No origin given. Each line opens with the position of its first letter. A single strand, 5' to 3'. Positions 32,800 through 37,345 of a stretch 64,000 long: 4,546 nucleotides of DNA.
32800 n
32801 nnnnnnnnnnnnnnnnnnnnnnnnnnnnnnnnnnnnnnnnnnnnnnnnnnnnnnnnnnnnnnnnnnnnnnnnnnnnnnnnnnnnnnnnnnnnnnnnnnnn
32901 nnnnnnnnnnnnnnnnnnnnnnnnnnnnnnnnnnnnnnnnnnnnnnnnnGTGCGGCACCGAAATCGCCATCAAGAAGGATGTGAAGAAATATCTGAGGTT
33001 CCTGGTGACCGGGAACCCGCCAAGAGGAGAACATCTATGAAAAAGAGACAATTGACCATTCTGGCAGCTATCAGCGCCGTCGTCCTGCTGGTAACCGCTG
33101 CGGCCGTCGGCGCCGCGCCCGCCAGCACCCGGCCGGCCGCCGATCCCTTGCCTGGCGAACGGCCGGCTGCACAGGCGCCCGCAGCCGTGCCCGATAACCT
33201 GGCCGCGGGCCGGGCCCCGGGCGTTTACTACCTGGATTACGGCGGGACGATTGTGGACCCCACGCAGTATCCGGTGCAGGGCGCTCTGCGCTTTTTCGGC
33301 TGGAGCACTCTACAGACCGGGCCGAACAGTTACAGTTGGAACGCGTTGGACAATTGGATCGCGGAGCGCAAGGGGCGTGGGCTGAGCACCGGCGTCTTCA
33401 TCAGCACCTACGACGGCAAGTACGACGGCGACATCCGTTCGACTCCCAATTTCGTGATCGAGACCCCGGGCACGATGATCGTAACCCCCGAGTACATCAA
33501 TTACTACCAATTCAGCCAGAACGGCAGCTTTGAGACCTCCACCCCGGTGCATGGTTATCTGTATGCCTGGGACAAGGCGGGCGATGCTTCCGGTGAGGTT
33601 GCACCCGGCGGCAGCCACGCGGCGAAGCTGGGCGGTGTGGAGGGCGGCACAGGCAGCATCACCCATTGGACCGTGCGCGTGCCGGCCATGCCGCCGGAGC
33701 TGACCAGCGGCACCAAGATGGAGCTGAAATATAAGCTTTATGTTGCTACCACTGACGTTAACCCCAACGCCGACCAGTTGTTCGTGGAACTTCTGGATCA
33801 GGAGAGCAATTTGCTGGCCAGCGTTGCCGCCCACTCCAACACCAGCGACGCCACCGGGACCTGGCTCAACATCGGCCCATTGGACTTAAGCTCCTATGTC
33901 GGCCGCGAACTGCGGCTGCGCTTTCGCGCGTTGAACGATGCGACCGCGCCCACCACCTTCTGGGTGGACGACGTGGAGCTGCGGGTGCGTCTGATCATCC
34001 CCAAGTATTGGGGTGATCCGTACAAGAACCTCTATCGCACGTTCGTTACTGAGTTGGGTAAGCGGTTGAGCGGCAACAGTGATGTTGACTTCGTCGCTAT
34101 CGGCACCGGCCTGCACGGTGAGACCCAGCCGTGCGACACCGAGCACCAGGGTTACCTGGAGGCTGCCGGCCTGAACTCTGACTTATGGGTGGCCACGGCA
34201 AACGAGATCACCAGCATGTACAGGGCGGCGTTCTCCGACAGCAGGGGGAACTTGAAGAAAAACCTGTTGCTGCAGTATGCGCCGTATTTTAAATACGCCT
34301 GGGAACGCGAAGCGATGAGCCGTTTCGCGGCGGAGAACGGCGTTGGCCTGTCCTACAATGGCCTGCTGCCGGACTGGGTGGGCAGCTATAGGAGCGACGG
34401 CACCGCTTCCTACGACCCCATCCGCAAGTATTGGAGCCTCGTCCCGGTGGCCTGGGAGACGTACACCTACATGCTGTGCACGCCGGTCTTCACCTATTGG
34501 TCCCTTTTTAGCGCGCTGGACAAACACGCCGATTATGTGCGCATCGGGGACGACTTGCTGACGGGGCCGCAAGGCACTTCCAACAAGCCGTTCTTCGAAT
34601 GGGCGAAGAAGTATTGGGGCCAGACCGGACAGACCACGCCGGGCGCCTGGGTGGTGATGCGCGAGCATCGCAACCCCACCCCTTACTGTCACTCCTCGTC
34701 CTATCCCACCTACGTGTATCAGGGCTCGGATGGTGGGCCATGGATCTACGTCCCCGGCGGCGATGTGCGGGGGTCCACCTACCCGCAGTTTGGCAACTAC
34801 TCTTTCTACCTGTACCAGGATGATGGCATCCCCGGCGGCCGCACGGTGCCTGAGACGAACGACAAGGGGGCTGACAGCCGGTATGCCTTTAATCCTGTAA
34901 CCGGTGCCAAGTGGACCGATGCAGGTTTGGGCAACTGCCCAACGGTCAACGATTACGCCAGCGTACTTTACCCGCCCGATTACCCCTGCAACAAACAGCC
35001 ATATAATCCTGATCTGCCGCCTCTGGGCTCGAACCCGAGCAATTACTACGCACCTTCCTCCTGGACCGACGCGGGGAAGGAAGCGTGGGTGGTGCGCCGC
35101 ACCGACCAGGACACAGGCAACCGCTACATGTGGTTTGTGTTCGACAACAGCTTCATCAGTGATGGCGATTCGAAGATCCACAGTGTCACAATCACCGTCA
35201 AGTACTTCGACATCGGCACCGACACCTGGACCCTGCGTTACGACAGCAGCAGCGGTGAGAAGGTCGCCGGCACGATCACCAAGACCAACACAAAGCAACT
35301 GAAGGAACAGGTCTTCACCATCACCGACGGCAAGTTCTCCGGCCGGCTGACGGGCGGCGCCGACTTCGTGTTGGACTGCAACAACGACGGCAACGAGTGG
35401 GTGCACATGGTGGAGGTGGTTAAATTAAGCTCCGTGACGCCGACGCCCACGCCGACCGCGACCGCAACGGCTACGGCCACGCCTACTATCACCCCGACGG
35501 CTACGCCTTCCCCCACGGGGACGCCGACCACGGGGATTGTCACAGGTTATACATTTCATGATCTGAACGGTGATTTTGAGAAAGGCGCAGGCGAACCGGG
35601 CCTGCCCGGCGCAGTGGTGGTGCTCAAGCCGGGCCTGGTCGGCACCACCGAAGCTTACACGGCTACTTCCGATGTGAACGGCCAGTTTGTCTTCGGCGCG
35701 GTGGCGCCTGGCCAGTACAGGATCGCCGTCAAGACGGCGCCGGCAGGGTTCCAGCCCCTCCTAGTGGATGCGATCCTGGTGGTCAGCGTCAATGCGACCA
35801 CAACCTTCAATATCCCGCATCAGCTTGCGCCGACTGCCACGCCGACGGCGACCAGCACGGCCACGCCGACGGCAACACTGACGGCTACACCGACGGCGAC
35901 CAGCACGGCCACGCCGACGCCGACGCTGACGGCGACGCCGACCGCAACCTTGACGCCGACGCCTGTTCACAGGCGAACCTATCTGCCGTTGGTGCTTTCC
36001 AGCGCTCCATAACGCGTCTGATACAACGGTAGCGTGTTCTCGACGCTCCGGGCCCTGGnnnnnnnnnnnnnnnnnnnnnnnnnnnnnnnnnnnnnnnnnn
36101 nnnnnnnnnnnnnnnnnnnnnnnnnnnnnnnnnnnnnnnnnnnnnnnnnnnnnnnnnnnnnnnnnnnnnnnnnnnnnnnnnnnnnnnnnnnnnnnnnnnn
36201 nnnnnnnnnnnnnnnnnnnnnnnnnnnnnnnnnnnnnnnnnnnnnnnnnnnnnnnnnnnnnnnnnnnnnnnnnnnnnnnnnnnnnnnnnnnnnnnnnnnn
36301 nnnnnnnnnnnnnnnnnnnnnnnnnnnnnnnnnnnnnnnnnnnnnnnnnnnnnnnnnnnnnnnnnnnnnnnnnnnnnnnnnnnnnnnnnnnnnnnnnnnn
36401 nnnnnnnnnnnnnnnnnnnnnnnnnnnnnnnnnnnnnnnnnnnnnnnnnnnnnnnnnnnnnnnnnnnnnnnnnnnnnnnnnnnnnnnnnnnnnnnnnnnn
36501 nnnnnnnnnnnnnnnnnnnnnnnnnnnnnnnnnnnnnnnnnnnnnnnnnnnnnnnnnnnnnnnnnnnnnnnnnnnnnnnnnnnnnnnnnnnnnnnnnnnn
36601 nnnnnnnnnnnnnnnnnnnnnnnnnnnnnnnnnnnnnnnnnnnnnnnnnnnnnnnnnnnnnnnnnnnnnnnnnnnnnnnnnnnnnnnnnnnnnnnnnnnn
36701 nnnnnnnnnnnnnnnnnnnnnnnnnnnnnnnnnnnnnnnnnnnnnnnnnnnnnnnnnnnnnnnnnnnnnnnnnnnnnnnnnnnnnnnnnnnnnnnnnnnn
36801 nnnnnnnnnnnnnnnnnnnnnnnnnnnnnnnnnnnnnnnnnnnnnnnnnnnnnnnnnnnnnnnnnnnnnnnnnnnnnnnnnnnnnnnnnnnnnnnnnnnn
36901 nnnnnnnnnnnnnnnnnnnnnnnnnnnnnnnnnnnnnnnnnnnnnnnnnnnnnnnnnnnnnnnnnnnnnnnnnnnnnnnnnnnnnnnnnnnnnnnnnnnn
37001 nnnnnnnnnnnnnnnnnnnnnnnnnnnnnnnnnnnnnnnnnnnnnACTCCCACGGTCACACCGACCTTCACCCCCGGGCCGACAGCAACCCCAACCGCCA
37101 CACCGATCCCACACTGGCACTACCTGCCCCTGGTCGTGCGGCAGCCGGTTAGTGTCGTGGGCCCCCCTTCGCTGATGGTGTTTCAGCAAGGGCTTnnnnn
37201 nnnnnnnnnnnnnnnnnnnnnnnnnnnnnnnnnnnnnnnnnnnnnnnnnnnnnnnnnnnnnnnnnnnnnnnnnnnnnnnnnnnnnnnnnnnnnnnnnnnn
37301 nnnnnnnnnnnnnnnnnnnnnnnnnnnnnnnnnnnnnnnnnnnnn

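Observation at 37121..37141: Internal copy of the YLPLVVR signal splits one ORF into two modules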

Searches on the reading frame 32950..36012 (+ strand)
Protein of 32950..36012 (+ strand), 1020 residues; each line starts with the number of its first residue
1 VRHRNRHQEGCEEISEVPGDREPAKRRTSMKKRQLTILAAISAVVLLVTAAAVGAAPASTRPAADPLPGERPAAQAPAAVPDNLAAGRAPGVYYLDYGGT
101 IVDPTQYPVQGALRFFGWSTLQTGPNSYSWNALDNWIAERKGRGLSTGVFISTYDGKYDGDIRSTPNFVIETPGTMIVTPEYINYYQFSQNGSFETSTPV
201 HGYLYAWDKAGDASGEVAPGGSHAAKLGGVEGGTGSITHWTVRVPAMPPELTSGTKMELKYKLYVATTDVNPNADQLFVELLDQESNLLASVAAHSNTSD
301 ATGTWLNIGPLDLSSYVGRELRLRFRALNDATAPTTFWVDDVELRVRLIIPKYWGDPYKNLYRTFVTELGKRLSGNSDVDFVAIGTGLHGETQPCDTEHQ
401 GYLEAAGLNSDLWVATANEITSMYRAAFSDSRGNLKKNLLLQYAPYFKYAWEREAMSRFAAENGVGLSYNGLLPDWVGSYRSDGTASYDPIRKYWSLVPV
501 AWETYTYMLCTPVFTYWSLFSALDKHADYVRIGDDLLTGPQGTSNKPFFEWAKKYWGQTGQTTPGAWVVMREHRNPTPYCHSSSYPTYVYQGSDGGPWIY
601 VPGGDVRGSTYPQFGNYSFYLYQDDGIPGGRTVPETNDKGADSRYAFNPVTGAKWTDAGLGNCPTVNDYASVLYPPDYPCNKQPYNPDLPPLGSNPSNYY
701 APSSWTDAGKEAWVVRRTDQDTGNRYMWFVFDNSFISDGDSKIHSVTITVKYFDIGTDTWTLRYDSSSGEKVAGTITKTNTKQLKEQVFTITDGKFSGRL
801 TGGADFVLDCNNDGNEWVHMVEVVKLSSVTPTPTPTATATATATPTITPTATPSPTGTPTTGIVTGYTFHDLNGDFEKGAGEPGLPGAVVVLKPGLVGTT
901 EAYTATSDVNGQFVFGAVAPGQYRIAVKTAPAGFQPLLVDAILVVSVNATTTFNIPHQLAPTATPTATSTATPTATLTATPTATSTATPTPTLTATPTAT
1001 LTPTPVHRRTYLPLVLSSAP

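Call 5: search_protein_families(library=pfam, proteins=[window:32950-36012:+], max_evalue=0.01)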
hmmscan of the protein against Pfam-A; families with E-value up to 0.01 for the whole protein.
window:32950-36012:+ (1020 aa): 3 families
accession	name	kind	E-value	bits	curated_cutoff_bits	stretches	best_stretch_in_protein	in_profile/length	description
PF17210.9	SdrD_B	-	1.3e-07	32.2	29.7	1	867-935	6-71/112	SdrD B-like domain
PF13620.12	CarboxypepD_reg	-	1.9e-05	25.4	32.3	1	884-954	13-78/82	Carboxypeptidase regulatory-like domain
PF17802.7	SpaA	-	0.00015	22.3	23.1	1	884-951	15-80/91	Prealbumin-like fold domain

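Call 6: search_protein_families(library=ncbifam, proteins=[window:32950-36012:+], max_evalue=0.01)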
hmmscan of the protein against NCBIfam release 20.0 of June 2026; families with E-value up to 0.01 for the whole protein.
window:32950-36012:+ (1020 aa): 5 families
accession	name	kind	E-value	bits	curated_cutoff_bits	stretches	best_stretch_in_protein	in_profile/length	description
NF052345.1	S_layer_anammox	exception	4.9e-10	37.4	1400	1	827-976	1276-1408/1596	Kustd1514 family S-layer glycoprotein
NF040765.1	adhesion_FAF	equivalog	4.2e-05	22.3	500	1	899-935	450-486/632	adhesion factor FAF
NF038128.1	choice_anch_J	domain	0.0013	19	30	1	249-343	68-161/162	choice-of-anchor J domain-containing protein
NF033186.1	internalin_K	exception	0.0016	17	1100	1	807-861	486-540/604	class 1 internalin InlK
NF000535.3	MSCRAMM_SdrC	exception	0.0041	15.2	1700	1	866-941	501-573/963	MSCRAMM family adhesin SdrC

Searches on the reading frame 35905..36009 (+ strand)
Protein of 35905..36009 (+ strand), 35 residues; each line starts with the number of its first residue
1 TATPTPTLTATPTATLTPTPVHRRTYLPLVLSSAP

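Call 11: search_protein_families(library=ncbifam, proteins=[window:35905-36009:+], max_evalue=10)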
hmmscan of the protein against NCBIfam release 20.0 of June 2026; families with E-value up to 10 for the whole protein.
seq(35 aa): 1 family
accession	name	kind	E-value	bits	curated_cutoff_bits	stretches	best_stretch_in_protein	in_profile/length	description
NF052345.1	S_layer_anammox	exception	3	5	1400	1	2-21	1284-1305/1596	Kustd1514 family S-layer glycoprotein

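Call 13: search_protein_families(library=ncbifam, proteins=[window:35905-35997:+], max_evalue=10)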
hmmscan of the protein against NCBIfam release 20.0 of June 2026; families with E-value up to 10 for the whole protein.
seq(31 aa): 1 family
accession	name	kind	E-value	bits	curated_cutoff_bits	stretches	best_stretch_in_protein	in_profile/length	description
NF052345.1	S_layer_anammox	exception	5.8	4.1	1400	1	2-21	1284-1305/1596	Kustd1514 family S-layer glycoprotein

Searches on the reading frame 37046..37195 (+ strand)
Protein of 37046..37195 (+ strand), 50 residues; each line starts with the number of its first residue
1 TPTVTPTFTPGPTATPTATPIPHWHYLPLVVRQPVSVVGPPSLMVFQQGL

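Call 11: search_protein_families(library=ncbifam, proteins=[window:37046-37195:+], max_evalue=10)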
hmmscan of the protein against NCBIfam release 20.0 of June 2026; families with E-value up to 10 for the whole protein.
seq(50 aa): 2 families
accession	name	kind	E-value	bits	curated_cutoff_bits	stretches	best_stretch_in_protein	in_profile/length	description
NF033186.1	internalin_K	exception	0.93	7.9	1100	1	2-43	518-559/604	class 1 internalin InlK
NF052345.1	S_layer_anammox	exception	1.1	6.5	1400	1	1-22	1289-1310/1596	Kustd1514 family S-layer glycoprotein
